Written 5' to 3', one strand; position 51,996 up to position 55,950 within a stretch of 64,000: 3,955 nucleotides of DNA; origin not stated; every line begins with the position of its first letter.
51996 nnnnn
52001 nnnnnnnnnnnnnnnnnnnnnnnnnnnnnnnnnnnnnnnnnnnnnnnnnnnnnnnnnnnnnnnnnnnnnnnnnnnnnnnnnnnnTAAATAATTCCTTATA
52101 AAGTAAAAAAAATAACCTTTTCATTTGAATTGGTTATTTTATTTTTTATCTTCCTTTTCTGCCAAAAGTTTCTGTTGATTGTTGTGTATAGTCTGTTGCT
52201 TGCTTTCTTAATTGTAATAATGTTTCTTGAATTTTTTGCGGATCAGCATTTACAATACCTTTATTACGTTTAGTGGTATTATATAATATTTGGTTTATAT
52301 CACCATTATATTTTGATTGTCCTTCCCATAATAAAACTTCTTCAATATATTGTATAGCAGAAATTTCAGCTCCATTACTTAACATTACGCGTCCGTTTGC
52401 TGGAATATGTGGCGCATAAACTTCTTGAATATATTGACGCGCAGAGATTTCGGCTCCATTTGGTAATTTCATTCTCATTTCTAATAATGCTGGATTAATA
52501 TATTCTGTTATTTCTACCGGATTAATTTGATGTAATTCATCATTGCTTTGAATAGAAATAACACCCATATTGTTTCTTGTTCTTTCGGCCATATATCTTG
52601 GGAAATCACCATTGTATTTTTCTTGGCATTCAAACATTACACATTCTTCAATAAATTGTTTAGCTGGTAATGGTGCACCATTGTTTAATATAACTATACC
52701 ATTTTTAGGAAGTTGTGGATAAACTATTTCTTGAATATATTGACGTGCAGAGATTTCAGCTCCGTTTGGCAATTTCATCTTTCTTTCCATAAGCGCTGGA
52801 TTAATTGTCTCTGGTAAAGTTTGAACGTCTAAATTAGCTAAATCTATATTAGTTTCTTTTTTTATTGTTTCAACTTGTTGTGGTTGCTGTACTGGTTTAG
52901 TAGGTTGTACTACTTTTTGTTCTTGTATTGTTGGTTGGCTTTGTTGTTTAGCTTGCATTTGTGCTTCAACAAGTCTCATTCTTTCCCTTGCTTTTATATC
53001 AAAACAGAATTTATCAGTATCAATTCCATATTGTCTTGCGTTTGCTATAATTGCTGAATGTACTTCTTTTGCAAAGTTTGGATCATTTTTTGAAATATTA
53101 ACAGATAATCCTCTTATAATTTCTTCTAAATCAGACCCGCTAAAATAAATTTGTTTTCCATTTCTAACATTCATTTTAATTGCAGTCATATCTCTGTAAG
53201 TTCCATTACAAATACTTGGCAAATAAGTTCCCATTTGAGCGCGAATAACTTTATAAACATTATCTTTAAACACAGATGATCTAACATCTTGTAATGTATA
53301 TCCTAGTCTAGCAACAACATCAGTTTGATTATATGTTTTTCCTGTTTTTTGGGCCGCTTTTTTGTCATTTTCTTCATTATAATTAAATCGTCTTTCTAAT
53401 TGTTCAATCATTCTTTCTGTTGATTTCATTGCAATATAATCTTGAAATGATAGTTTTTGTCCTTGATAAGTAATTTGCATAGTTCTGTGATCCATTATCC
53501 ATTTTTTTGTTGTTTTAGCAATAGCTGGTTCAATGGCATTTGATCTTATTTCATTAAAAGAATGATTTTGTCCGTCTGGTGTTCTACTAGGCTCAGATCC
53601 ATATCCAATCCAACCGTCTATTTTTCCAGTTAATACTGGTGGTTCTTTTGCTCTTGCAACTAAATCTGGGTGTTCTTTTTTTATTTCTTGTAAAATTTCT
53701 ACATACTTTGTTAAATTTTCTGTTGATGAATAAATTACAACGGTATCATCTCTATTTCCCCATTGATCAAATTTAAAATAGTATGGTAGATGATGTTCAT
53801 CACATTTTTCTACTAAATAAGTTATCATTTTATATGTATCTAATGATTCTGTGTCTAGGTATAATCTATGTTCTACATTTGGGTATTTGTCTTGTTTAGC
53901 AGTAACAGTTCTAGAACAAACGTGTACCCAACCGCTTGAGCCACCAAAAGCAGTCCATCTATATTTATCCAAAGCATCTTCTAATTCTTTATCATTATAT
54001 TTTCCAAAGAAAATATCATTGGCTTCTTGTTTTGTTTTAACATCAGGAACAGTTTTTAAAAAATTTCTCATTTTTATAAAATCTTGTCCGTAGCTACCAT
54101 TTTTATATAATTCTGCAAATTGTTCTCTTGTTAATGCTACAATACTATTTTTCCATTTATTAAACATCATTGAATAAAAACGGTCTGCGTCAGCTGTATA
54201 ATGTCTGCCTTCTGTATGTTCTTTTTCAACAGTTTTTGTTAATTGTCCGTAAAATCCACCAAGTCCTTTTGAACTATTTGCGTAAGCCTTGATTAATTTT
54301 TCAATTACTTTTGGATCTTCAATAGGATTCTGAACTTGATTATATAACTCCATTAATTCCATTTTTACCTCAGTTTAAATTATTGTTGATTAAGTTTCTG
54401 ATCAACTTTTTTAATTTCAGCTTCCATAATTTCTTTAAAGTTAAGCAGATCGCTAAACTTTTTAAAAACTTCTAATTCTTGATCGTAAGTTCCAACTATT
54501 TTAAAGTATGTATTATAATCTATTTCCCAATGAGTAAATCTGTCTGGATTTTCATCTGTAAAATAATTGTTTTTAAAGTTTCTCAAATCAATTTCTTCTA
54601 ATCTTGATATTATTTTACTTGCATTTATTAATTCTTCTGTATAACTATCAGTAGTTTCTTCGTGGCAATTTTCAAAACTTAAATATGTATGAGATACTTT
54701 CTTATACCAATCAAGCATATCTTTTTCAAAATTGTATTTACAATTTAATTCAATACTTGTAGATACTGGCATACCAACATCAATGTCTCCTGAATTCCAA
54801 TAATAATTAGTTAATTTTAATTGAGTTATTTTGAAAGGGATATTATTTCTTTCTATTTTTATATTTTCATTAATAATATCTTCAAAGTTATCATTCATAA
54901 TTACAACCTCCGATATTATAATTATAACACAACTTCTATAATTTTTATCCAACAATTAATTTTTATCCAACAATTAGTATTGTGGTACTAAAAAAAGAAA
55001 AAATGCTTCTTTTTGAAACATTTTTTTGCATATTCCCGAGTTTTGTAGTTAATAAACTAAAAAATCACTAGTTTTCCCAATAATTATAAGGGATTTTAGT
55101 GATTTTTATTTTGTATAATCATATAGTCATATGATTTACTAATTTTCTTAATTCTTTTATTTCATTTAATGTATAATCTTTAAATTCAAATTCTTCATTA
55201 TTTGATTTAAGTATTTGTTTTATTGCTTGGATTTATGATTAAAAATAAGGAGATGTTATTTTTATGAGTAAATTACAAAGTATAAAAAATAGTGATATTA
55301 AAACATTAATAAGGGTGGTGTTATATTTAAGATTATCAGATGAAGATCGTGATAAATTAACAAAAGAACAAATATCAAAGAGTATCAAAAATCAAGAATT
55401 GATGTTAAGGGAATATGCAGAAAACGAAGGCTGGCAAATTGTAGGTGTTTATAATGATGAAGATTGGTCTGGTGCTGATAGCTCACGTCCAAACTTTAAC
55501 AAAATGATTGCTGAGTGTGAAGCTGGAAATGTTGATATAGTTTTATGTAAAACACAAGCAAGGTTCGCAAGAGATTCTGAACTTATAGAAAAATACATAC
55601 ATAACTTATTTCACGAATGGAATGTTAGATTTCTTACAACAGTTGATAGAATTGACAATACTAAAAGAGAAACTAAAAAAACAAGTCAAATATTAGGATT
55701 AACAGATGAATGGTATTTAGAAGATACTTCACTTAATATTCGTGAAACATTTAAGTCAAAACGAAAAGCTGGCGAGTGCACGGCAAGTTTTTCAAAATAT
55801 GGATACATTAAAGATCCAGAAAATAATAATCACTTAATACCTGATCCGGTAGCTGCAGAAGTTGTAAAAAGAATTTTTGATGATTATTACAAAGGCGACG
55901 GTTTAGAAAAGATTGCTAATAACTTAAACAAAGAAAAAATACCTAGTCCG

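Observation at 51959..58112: Collagen-like surface/exosporium-type gene split by a 5.3-kb element carrying a large serine recombinase; precise excision would rebuild the ORF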

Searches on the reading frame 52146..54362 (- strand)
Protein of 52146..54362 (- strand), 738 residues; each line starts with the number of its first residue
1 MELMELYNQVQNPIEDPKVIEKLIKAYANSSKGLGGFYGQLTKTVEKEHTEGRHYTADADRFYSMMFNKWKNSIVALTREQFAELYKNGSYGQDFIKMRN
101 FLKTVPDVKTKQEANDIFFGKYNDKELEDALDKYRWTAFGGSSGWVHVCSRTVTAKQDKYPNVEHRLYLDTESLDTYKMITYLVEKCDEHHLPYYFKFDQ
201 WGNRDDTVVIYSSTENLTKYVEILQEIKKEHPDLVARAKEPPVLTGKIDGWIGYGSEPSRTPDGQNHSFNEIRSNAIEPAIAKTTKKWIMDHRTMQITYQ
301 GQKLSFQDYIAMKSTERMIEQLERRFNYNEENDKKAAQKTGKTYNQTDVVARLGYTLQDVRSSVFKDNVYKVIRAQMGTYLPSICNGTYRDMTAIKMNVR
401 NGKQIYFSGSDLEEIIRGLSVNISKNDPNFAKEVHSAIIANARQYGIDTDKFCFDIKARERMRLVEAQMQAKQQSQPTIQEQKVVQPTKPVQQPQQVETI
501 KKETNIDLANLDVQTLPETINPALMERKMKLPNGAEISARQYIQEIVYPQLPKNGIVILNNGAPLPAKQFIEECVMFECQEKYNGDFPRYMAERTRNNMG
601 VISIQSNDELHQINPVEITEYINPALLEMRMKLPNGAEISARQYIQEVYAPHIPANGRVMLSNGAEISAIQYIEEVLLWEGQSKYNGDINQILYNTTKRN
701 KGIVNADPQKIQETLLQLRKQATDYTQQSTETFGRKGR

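Call 8: search_protein_families(library=pfam, proteins=[window:52146-54362:-], max_evalue=0.01)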
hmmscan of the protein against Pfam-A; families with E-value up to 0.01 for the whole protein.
window:52146-54362:- (738 aa): 1 family
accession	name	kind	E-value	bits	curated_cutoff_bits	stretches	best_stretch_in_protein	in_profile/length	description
PF17914.6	HopA1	-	4.8e-05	23.7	22.7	1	164-284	25-145/170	HopA1 effector protein family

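Call 9: search_protein_families(library=ncbifam, proteins=[window:52146-54362:-], max_evalue=0.01)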
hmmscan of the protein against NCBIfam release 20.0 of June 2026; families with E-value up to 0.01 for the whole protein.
window:52146-54362:- (738 aa): 0 families

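Call 23: search_protein_families(library=phrogs, proteins=[window:52146-54362:-], max_evalue=0.01)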
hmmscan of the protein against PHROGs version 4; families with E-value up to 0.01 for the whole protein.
window:52146-54362:- (738 aa): 2 families
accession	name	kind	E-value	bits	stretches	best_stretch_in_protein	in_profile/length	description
phrog_4832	-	unknown function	0.0015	19.5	0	631-645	27-41/66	-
phrog_19446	-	DNA, RNA and nucleotide metabolism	0.0032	18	0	163-283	11-124/254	homing endonuclease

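Call 24: search_protein_families(library=padloc, proteins=[window:52146-54362:-], max_evalue=0.01)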
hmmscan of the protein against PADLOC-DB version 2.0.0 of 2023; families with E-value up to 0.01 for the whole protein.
window:52146-54362:- (738 aa): 0 families

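Call 56: find_homologous_proteins(query=window:52149-54362:-)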
Query window:52149-54362:- (738 aa): 666 proteins with E <= 0.001 among 6210 candidates; the best 120 are listed.
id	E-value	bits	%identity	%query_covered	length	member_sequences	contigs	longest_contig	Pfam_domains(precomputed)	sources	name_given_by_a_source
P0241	0.0e+0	1626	97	100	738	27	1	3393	-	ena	-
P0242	0.0e+0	1437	86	100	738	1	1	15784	-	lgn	-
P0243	0.0e+0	1425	84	100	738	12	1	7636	-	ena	-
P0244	0.0e+0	1272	84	84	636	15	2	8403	PF17914.7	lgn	-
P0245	0.0e+0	1266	75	98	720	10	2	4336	-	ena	-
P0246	0.0e+0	1200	71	99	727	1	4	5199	-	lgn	-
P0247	0.0e+0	1200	71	99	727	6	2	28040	-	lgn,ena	-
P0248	0.0e+0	1199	69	100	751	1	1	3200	-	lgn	-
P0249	0.0e+0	1198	71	99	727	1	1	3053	-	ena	-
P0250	0.0e+0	1196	71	99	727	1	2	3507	-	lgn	-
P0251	0.0e+0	1196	71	99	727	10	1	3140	-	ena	-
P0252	0.0e+0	1195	71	99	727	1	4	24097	-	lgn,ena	-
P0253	0.0e+0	1193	71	99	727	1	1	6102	-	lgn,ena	-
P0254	0.0e+0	1193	71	99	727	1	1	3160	-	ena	-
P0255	0.0e+0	1193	71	99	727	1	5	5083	-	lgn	-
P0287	0.0e+0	1189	71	100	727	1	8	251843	-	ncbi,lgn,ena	-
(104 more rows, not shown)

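Call 57: search_solved_structures(query=window:52149-54362:-, max_evalue=1)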
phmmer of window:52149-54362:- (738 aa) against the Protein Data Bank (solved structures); distinct sequences matched with E-value up to 1: 6.
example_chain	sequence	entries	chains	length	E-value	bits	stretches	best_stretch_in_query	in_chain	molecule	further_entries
8cbx_H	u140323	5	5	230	0.0037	19.1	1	108-214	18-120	anti-cortisol (17) Fab (heavy chain)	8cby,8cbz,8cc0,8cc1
9n7q_H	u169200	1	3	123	0.59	11.8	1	159-208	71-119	ST15 Heavy Chain Fab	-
6phc_A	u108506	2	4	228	0.6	11.8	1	115-214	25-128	2544 Antibody Fab, Heavy Chain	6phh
7prz_H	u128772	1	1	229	0.67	11.6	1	161-214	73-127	Beta-22 Fab heavy chain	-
3ht4_A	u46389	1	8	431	0.77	11.4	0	312-416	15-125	Aluminum resistance protein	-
6lfv_A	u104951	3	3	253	0.83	11.3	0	134-206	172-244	PCB4scFv(hN56D)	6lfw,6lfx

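Call 58: find_encoding_contigs(protein=P0242, flank=8000, max_places=2)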
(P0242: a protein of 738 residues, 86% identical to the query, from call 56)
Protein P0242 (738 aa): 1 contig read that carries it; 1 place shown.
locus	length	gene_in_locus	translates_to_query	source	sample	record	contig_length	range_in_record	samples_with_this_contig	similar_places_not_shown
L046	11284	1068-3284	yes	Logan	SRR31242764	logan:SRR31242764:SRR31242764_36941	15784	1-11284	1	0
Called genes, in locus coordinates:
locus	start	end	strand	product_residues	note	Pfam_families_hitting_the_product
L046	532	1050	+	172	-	-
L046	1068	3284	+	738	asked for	-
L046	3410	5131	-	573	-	PF12224:Amidoligase_2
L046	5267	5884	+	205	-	-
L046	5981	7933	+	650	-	PF00270:DEAD (faint), PF04851:ResIII, PF17757:UvrB_inter, PF27431:UvrB_3rd, PF00271:Helicase_C, PF12344:UvrB, PF02151:UVR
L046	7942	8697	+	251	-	PF06940:DUF1287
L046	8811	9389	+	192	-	PF01966:HD (faint)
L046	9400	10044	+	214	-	PF01066:CDP-OH_P_transf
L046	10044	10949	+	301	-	PF02666:PS_Dcarbxylase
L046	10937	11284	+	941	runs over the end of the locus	PF00005:ABC_tran (faint), PF02463:SMC_N (faint), PF03193:RsgA_GTPase (faint), PF13191:AAA_16 (faint), PF13555:AAA_29 (faint), PF20703:nSTAND1 (faint), PF17760:UvrA_inter, PF17755:UvrA_DNA-bind, +1 more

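Call 59: find_encoding_contigs(protein=P0287, flank=8000, max_places=2)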
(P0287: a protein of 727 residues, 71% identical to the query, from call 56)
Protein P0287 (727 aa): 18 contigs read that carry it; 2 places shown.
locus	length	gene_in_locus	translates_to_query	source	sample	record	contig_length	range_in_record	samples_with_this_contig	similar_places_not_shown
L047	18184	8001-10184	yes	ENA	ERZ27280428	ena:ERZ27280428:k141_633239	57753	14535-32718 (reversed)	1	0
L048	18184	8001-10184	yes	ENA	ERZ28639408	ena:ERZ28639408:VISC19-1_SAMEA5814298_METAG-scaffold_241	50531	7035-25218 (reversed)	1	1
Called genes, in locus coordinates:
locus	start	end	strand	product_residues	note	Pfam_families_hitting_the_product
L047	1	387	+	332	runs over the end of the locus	PF13379:NMT1_2, PF09084:NMT1, PF12974:Phosphonate-bd (faint)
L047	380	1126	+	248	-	PF00005:ABC_tran, PF02463:SMC_N (faint), PF13304:AAA_21 (faint)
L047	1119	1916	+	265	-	PF00528:BPD_transp_1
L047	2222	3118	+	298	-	-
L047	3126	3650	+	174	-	PF18928:DUF5677 (faint)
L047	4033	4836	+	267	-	PF04383:KilA-N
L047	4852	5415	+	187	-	-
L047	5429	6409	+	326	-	-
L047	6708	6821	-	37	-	-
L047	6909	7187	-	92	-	-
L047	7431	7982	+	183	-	-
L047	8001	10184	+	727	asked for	-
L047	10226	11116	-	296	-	PF00239:Resolvase, PF07508:Recombinase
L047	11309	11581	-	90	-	-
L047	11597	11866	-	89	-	-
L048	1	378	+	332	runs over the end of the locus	PF13379:NMT1_2, PF09084:NMT1, PF12974:Phosphonate-bd (faint)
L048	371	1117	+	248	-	PF00005:ABC_tran, PF13304:AAA_21 (faint)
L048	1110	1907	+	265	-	PF00528:BPD_transp_1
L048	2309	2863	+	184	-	-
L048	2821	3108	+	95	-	-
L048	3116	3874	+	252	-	PF18928:DUF5677 (faint)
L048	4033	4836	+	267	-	PF04383:KilA-N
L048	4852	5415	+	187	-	-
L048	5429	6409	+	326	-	-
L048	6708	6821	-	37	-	-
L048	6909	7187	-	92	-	-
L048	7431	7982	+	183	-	-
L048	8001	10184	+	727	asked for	-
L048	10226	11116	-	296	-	PF00239:Resolvase, PF07508:Recombinase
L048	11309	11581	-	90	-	-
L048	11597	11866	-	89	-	-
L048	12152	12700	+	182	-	PF04011:LemA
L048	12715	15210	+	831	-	PF09972:DUF2207, PF20990:DUF2207_C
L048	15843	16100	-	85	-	PF00239:Resolvase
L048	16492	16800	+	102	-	PF03551:PadR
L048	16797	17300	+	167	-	PF11193:DUF2812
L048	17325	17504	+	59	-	-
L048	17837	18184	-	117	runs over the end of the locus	PF21983:NikA-like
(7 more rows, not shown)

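Call 62: find_encoding_contigs(protein=window:52146-54362:-, flank=6000, max_places=4)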
Protein window:52146-54362:- (738 aa): 2 contigs read that carry it; 2 places shown.
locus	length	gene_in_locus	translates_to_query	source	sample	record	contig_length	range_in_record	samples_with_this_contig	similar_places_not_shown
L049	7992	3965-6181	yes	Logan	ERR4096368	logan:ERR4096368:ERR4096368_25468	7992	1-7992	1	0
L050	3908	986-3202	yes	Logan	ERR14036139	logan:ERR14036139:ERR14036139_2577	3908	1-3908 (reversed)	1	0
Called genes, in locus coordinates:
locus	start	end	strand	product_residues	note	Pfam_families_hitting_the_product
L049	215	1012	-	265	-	PF22842:Pel9A-like_beta_helix (weak)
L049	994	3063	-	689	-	PF00239:Resolvase, PF07508:Recombinase, PF14287:DUF4368 (weak)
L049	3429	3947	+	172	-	-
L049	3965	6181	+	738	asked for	-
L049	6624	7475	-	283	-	-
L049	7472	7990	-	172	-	?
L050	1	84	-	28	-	?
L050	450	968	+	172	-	-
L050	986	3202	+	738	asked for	-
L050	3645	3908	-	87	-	?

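Call 89: predict_structure(alignment_id=A2)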
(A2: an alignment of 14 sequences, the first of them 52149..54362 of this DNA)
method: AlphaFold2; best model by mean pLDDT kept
length: 738 residues; sequences in the alignment: 14
mean_pLDDT: 57.9   pTM: 0.35
mean pLDDT of the five models: 57.9, 57.3, 55.0, 51.7, 51.5
residues with pLDDT >= 90: 11; 70-90: 279; 50-70: 124; < 50: 324
segments of 3 or more residues with pLDDT < 50: 1-42, 56-173, 193-218, 235-260, 451-509, 562-564, 596-600, 699-715, 717-738
pLDDT, mean of each block of 10 residues (from residue 1): 32 37 38 40 50 48 45 36 35 34 32 33 34 26 22 25 38 53 61 45 38 47 58 46 37 44 57 69 85 82 85 88 90 87 87 87 88 82 69 66 75 76 71 77 63 39 37 39 32 29 36 72 83 82 78 56 62 80 74 52 69 74 88 76 75 71 80 88 80 65 32 45 36 28
secondary structure, 60 per line:
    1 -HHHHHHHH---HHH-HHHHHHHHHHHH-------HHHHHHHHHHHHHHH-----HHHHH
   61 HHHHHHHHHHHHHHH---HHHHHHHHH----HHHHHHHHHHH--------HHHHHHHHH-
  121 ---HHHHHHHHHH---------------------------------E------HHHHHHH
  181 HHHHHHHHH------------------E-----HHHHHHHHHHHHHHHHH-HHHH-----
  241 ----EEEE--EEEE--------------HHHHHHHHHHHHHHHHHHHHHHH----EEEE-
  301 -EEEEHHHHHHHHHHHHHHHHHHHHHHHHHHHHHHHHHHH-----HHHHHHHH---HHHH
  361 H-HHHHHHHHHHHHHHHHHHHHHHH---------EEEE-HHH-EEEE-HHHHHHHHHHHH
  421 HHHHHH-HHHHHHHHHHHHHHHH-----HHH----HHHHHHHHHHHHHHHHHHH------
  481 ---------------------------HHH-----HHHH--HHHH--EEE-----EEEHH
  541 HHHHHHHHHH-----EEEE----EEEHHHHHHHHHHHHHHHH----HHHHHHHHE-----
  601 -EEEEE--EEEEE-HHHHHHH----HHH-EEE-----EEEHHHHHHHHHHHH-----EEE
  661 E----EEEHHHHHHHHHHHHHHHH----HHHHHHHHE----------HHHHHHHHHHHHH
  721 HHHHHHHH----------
elements in order (helices of 4 or more, strands of 3 or more residues): H2-9 H17-28 H36-50 H56-75 H79-87 H92-102 H111-119 H124-133 H174-189 H214-230 H232-235 E245-248 E251-254 H269-291 E296-299 E302-305 H306-340 H346-353 H357-361 H363-385 E395-398 E404-407 H409-426 H428-443 H456-474 H516-519 H522-525 E528-530 E536-538 H539-550 E556-559 E564-566 H567-582 H587-594 E602-606 E609-613 H615-621 E630-632 E638-640 H641-652 E658-661 E666-668 H669-684 H689-696 H708-728

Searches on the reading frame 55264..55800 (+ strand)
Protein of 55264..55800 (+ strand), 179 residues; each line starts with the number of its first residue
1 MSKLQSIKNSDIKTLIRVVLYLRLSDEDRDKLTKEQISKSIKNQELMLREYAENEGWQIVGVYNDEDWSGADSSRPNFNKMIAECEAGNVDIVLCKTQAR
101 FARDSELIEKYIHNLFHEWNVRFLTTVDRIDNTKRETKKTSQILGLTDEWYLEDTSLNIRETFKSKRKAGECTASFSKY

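Call 93: search_solved_structures(query=window:55264-55800:+, max_evalue=1e-8, show_alignments=2)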
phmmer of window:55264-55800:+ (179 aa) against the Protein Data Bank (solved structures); distinct sequences matched with E-value up to 1e-8: 2.
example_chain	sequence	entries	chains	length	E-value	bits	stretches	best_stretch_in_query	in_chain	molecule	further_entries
2mhc_A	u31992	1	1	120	3e-16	62.8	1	18-132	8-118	TnpX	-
3g13_A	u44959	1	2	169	2.6e-12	50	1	16-173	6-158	Putative conjugative transposon recombinase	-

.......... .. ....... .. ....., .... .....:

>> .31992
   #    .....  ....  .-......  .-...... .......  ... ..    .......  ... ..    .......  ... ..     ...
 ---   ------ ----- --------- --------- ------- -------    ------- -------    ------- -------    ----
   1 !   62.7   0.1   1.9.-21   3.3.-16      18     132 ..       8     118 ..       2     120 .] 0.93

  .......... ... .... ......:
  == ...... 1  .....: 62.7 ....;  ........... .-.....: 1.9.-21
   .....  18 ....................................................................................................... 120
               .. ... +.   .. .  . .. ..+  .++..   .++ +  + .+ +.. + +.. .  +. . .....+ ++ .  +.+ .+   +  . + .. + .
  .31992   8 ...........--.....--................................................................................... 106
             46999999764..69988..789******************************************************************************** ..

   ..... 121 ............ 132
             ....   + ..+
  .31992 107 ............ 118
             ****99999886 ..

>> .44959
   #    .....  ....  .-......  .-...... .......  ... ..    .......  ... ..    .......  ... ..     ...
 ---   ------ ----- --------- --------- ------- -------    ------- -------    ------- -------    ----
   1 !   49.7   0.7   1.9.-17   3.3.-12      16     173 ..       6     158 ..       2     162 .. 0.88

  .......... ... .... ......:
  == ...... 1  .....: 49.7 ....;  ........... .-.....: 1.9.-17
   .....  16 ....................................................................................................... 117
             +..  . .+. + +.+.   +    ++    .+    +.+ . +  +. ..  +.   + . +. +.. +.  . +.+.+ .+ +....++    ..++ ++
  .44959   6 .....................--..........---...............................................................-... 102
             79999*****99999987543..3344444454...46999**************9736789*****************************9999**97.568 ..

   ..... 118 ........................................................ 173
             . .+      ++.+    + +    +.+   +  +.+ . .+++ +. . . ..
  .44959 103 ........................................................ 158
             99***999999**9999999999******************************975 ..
